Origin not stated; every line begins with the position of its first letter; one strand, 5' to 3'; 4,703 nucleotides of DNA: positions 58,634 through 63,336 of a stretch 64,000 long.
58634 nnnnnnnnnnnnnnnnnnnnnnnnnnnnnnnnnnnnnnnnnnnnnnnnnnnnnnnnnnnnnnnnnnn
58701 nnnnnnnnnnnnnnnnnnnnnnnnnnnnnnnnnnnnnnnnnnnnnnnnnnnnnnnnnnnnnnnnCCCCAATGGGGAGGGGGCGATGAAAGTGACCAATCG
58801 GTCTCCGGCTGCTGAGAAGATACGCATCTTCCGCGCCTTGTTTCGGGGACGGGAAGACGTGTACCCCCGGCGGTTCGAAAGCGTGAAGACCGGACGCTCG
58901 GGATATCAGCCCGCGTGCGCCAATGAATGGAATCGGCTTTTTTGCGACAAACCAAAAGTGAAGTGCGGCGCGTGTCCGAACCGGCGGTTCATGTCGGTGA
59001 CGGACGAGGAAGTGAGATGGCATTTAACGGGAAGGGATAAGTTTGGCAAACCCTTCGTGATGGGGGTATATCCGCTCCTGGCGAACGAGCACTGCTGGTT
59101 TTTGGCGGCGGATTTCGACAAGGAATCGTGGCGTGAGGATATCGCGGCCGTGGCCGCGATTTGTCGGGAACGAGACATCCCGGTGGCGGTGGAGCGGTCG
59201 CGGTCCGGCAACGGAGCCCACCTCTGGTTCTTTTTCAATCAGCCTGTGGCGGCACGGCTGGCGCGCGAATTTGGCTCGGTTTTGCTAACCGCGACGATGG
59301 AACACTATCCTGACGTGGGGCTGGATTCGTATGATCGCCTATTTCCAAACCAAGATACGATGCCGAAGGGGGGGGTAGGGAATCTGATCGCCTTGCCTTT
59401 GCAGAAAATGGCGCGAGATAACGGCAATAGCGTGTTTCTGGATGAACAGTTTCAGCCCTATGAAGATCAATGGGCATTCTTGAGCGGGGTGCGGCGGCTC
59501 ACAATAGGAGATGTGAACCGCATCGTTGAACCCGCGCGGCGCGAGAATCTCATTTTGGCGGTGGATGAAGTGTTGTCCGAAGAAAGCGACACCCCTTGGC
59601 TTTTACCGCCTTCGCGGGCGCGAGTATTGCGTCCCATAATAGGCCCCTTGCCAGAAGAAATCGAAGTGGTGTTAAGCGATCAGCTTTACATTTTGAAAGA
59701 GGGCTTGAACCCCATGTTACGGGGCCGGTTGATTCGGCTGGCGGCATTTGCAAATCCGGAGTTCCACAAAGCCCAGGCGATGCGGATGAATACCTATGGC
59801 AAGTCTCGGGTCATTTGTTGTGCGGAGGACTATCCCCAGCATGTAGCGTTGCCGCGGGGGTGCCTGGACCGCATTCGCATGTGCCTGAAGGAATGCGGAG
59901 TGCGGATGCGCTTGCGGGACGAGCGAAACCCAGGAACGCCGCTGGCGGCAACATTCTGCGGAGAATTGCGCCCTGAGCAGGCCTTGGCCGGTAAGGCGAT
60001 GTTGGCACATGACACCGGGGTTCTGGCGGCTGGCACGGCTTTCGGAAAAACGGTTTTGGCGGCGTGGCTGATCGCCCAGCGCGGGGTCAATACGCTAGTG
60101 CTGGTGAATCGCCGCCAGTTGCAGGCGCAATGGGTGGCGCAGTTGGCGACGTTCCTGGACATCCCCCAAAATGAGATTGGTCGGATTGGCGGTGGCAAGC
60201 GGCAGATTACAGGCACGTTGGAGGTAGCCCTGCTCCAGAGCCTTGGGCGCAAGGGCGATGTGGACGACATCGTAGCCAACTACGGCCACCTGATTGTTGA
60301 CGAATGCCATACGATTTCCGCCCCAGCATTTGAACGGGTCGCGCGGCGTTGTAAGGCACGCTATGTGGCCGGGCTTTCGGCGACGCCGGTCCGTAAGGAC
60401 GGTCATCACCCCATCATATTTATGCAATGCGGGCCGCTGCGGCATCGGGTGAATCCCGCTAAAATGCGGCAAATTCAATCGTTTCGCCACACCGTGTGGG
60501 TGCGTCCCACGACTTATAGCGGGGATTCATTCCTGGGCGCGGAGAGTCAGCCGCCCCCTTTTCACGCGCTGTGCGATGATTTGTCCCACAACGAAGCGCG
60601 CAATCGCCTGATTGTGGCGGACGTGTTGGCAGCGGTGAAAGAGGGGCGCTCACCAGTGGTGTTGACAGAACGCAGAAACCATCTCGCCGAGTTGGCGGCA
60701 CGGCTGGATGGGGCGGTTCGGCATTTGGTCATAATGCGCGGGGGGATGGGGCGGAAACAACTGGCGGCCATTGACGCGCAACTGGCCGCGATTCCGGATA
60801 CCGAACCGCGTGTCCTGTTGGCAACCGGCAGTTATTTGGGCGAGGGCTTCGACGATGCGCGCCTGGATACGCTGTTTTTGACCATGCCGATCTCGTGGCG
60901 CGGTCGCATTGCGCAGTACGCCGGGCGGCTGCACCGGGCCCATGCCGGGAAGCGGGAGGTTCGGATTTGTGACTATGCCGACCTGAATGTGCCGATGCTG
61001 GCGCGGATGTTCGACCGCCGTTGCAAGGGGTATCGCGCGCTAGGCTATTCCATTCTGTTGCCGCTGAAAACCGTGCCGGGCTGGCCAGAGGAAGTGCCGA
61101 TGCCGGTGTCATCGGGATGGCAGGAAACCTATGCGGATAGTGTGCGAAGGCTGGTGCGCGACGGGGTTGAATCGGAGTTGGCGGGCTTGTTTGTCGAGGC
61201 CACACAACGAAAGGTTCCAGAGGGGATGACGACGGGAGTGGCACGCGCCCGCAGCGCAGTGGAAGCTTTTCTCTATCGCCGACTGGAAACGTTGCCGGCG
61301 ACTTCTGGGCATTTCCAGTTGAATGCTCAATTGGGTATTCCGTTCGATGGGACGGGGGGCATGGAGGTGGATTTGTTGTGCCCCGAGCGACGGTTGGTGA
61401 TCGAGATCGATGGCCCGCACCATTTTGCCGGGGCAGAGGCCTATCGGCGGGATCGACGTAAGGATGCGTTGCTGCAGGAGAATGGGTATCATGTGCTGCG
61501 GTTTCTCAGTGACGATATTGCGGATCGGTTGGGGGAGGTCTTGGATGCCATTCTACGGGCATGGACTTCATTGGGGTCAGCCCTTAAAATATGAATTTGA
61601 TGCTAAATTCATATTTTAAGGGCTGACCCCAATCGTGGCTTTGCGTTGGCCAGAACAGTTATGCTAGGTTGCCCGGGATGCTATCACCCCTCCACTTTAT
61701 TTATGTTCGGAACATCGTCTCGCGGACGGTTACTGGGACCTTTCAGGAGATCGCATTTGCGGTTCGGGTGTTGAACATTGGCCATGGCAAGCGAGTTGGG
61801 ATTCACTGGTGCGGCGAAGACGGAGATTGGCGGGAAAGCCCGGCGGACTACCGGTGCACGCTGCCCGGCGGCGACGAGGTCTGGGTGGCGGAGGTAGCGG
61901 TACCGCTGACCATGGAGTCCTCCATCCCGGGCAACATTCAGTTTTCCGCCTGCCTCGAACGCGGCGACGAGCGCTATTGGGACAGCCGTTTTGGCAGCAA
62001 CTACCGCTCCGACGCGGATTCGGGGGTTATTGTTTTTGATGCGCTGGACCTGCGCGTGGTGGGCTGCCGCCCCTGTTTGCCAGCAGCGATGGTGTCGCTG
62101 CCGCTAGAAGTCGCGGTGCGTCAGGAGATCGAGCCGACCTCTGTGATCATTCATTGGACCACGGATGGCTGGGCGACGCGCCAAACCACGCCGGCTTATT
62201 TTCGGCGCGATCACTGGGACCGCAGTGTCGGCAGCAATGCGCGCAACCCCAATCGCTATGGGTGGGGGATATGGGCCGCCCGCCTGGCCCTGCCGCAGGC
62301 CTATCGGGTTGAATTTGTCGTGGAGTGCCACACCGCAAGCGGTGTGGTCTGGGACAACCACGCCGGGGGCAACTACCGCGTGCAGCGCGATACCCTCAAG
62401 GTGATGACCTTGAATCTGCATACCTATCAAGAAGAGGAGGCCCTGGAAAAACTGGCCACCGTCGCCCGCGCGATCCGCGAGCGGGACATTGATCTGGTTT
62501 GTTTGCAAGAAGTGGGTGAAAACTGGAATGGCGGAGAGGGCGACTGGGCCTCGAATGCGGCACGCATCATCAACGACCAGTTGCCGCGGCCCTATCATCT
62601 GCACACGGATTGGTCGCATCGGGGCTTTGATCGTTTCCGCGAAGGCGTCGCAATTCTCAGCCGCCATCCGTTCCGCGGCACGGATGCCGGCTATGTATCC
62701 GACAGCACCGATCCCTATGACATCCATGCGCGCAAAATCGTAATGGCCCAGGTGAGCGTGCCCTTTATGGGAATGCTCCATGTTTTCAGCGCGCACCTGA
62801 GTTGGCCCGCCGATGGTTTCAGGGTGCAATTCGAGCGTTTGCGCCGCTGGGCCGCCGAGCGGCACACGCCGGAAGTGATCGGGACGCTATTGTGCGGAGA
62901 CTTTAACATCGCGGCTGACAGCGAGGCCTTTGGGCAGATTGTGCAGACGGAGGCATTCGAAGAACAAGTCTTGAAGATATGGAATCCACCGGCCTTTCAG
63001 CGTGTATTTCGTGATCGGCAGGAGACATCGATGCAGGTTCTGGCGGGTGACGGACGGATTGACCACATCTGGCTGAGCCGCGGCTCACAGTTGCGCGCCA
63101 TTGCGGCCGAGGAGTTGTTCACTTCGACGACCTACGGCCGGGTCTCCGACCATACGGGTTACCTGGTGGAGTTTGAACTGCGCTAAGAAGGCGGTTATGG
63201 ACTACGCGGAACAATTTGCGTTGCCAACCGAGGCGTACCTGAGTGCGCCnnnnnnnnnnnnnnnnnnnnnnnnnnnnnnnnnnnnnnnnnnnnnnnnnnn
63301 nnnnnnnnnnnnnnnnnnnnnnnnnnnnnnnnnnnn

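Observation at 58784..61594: AEP primase-like + SF2 helicase + DUF559 nuclease in a single 936-aa protein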

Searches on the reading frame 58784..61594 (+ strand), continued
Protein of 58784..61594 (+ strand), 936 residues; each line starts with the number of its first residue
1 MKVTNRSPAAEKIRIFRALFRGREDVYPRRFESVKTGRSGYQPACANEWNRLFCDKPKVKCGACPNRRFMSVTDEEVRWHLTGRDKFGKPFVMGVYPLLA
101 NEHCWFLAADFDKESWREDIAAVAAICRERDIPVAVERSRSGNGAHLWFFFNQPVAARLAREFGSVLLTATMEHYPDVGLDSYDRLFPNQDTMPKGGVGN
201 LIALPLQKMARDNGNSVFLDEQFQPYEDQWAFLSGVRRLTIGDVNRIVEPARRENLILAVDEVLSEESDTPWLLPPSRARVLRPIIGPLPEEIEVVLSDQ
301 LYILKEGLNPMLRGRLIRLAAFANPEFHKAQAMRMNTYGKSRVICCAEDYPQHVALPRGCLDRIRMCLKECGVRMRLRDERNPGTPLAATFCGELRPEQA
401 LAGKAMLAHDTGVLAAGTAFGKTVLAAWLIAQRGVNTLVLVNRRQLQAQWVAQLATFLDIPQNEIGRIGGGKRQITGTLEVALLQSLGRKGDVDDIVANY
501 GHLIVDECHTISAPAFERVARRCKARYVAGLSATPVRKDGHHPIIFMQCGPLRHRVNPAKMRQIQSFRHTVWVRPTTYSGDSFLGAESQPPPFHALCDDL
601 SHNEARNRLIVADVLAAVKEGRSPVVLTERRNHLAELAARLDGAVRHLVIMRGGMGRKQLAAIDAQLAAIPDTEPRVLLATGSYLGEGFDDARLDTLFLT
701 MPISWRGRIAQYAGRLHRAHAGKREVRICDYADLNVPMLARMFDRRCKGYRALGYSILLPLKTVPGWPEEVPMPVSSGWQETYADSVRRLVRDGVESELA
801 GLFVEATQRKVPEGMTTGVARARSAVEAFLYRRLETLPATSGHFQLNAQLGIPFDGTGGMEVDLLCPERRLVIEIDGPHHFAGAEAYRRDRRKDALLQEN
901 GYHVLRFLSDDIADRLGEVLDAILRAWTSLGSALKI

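Call 88: search_dna_similar(query=window:58784-61594:+, collection=plasmids, mode=protein, max_rows=60, rows=spread)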
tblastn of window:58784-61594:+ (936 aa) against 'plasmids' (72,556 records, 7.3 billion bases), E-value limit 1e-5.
Records with a match: 254; places in all: 269; records where one place covers at least 80% of the query: 61.
Best place of each record, by identity: 60-80% 38; <60% 216.
By first word of the organism name: Sinorhizobium 56; Escherichia 16; Acinetobacter 12; Rhizobium 8; Bacillus 7; Halobacterium 7; Dinoroseobacter 6; Halorussus 6; Bradyrhizobium 5; Deinococcus 5; and 81 more.
By predicted mobility (MOB-suite, as given by PLSDB): non-mobilizable 121; conjugative 97; mobilizable 36.
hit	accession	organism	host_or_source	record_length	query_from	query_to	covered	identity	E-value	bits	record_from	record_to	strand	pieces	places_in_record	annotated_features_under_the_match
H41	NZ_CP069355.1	Microvirga sp. VF16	Vachellia farnesiana,Cell culture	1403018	10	757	80%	56.6%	0e+0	833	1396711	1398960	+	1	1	none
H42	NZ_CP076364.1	Gemmobacter fulvus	cell culture,Anabaena culture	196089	3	755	80%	54.9%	0e+0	809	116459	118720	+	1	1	DEAD/DEAH box helicase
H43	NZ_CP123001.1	Neorhizobium petrolearium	single cell,petroleum contaminated soil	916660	3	757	81%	54.6%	0e+0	816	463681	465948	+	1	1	DEAD/DEAH box helicase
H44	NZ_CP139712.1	Sulfitobacter sp. OXR-159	Bacterial Culture,hydrothermal vent ...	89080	3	755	80%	54.8%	0e+0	804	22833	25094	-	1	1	DEAD/DEAH box helicase family protein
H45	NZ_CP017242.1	Rhizobium etli 8C-3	Phaseolus vulgaris,cell culture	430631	3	757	81%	54.5%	0e+0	814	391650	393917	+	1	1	DEAD/DEAH box helicase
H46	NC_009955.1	Dinoroseobacter shibae DFL 12 = DSM 16493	-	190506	3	755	80%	54.5%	0e+0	805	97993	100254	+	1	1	DEAD/DEAH box helicase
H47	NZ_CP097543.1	Dinoroseobacter shibae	Prorocentrum lima,pure culture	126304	3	755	80%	54.5%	0e+0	805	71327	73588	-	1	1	DEAD/DEAH box helicase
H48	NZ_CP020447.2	Paracoccus yeei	Homo sapiens,Urine suprapubic aspirate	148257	3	755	80%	54.4%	0e+0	803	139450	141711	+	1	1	DEAD/DEAH box helicase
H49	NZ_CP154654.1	Alloyangia pacifica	-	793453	3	755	80%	54.1%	0e+0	802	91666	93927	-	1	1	DEAD/DEAH box helicase family protein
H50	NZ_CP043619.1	Pukyongiella litopenaei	Penaeus vannamei (shrimp),cultured ...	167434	3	755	80%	53.8%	0e+0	806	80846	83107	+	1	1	DEAD/DEAH box helicase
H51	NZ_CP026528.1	Sinorhizobium meliloti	Medicago sativa L. subsp. ambigua,Cell ...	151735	23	757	79%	54.5%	0e+0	777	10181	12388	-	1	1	none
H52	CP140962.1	Sinorhizobium meliloti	Medicago lupulina,whole organism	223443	32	714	73%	53.8%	0e+0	711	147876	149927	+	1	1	DEAD/DEAH box helicase family protein | hypothetical protein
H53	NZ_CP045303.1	Azotobacter salinestris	cell culture,soil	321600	5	757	80%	46.8%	0e+0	654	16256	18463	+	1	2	DEAD/DEAH box helicase family protein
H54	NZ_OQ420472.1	Escherichia coli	-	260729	11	758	80%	46.3%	0e+0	635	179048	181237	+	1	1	DEAD/DEAH box helicase family protein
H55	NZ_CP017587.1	Pantoea stewartii subsp. stewartii DC283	Zea mays,Strain was received from ...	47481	11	758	80%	45.9%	0e+0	646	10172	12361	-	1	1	DEAD/DEAH box helicase family protein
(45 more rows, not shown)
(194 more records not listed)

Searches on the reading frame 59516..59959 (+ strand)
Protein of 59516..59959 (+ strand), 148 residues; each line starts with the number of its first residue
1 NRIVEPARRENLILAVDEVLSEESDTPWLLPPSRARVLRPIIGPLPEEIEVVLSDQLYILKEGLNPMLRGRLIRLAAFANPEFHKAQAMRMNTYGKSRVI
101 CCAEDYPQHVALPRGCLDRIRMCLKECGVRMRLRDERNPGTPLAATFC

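Call 45: search_protein_families(library=pfam, proteins=[window:59516-59959:+], max_evalue=10)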
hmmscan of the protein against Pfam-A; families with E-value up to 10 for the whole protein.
window:59516-59959:+ (148 aa): 0 families

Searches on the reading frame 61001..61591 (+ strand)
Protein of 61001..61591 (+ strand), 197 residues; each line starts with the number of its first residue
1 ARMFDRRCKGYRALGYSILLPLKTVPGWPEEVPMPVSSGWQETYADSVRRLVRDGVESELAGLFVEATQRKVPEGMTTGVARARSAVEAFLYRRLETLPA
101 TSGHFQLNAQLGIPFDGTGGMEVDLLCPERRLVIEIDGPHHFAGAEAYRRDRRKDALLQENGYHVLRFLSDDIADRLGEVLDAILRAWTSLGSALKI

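Call 46: search_solved_structures(query=window:61001-61591:+, max_evalue=1, show_alignments=2)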
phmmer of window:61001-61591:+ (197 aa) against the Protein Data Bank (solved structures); distinct sequences matched with E-value up to 1: 2.
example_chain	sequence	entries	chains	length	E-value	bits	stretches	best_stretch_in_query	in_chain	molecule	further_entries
3hrl_A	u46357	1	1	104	6.2e-05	26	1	118-189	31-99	Endonuclease-Like Protein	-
3r3p_A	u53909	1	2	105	0.035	17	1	130-189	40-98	Mobile intron protein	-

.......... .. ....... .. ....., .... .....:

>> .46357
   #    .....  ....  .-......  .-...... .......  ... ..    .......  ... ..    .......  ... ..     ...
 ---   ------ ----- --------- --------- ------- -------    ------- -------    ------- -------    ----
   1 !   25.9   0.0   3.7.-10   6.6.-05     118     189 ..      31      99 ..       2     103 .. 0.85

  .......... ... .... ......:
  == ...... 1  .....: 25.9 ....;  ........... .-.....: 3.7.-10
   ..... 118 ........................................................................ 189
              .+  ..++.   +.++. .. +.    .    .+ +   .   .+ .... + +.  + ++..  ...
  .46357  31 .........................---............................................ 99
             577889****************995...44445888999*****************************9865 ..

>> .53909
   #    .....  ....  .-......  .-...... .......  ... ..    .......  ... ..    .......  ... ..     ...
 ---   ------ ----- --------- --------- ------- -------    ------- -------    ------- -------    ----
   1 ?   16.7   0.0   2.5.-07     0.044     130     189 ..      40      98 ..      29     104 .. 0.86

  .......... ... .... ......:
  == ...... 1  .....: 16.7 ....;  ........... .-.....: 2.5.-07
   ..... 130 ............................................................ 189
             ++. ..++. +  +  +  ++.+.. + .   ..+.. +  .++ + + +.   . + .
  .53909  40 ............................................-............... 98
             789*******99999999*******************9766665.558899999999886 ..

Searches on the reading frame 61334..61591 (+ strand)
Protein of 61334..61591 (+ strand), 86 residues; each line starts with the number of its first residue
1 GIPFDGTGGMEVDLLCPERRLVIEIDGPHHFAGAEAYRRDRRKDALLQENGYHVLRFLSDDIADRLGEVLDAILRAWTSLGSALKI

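Call 45: search_protein_families(library=pfam, proteins=[window:61334-61591:+], max_evalue=10)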
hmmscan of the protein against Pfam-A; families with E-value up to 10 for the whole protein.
window:61334-61591:+ (86 aa): 4 families
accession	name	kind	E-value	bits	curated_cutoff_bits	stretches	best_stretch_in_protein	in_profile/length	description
PF04480.18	DUF559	-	2.5e-13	50.3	20.6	1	12-76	46-107/109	Protein of unknown function (DUF559)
PF18741.7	MTES_1575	-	2.3e-06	28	38.2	1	7-71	22-90/96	REase_MTES_1575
PF10881.14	DUF2726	-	0.0093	16.1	24.7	1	21-62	73-113/126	Protein of unknown function (DUF2726)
PF08373.16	RAP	-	0.053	14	24.2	1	23-55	1-35/58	RAP domain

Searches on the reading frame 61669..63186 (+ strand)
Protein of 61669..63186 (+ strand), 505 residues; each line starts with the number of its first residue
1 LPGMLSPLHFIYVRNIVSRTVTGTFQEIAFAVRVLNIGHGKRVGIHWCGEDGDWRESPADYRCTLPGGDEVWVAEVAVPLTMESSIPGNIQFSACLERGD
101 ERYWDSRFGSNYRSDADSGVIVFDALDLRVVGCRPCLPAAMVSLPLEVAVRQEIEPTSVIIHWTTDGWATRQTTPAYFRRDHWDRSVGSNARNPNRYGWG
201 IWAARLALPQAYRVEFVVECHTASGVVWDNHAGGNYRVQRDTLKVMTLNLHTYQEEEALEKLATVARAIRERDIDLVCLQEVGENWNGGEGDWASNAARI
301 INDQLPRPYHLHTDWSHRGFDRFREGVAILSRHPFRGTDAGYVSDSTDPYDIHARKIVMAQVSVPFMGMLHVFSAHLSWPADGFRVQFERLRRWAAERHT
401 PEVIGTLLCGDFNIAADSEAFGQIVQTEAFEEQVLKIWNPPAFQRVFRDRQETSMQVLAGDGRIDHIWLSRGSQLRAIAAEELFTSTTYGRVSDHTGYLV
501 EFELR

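Call 3: search_protein_families(library=pfam, proteins=[window:61669-63186:+], max_evalue=0.1)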
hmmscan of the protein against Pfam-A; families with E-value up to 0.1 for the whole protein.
window:61669-63186:+ (505 aa): 3 families
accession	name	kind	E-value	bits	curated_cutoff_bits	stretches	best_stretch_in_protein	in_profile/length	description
PF03372.29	Exo_endo_phos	-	9.9e-16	58.6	24.5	1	246-495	1-225/225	Endonuclease/Exonuclease/phosphatase family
PF03370.18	CBM_21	-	1.1e-10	42.1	28.9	1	158-239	35-113/113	Carbohydrate/starch-binding module (family 21)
PF16760.10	CBM53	-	4.8e-07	30.4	27.6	1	156-216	10-57/57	Starch/carbohydrate-binding module (family 53)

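Call 4: search_protein_families(library=ncbifam, proteins=[window:61669-63186:+], max_evalue=0.1)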
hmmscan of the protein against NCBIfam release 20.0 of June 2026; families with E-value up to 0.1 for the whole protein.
window:61669-63186:+ (505 aa): 1 family
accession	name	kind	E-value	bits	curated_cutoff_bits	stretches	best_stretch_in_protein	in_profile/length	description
NF002707.0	PRK02509.1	equivalog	0.031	12.1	949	1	314-393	711-788/983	hypothetical protein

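Call 5: search_protein_families(library=padloc, proteins=[window:61669-63186:+], max_evalue=0.1)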
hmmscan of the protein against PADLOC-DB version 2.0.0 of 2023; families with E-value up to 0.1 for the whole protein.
window:61669-63186:+ (505 aa): 0 families

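Call 8: search_protein_families(library=phrogs, proteins=[window:61669-63186:+], max_evalue=0.01)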
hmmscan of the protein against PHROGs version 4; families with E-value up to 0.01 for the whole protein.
window:61669-63186:+ (505 aa): 0 families
